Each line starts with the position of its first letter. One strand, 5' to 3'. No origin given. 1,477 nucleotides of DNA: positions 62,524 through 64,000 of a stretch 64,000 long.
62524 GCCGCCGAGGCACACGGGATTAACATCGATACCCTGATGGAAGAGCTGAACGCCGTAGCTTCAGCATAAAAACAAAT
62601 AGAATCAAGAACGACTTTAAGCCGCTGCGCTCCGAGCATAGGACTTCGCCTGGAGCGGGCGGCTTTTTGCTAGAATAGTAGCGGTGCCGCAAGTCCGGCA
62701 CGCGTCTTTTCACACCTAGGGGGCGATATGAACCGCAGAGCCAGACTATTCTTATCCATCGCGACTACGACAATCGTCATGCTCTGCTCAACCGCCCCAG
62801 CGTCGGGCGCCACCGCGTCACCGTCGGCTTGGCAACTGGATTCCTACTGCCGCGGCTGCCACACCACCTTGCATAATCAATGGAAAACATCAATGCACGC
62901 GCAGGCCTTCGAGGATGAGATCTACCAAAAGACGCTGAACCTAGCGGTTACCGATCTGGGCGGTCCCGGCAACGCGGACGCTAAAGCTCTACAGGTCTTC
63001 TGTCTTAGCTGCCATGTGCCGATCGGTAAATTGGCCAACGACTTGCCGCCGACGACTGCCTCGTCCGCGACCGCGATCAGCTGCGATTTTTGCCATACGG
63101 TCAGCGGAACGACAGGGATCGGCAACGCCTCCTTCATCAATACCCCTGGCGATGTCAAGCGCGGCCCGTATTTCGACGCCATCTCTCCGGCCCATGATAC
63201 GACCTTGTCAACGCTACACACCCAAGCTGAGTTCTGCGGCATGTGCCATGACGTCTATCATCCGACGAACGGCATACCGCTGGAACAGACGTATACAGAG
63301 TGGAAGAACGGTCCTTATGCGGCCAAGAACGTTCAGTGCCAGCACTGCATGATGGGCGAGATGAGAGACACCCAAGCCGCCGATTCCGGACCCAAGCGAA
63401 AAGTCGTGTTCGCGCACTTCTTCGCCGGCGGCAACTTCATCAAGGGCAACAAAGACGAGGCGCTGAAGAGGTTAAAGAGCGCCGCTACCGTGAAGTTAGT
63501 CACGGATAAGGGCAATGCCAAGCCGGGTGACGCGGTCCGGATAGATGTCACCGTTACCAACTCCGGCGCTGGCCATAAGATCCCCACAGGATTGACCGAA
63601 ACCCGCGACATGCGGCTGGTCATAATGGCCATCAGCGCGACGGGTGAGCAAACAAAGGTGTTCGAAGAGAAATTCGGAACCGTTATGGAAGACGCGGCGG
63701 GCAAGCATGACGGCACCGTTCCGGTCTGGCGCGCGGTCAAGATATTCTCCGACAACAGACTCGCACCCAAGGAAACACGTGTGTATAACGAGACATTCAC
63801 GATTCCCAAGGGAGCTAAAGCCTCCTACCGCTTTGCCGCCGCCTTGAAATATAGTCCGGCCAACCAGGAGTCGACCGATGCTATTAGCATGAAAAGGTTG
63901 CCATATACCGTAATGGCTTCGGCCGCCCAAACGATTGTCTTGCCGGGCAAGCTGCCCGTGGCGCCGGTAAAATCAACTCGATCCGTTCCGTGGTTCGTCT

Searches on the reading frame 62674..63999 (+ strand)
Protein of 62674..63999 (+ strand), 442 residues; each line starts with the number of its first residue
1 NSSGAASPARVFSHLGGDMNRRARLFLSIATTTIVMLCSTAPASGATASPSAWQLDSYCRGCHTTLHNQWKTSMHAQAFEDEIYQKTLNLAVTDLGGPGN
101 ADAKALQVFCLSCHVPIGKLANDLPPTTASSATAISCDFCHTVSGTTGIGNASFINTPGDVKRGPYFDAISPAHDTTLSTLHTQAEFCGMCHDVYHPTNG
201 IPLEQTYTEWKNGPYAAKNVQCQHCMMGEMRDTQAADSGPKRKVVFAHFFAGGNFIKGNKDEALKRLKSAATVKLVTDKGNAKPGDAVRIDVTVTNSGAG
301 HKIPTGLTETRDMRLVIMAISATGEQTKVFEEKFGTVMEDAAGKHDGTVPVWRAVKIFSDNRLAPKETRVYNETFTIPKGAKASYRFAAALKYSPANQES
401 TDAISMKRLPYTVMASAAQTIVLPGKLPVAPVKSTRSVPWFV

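Call 47: search_protein_families(library=pfam, proteins=[window:62674-63999:+], max_evalue=0.0001)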
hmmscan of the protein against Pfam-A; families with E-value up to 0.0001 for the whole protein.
window:62674-63999:+ (442 aa): 1 family
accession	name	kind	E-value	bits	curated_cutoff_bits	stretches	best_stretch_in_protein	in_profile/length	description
PF13435.11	Cytochrome_C554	-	7.6e-08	33.6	20.8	1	59-142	2-84/84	Cytochrome c554 and c-prime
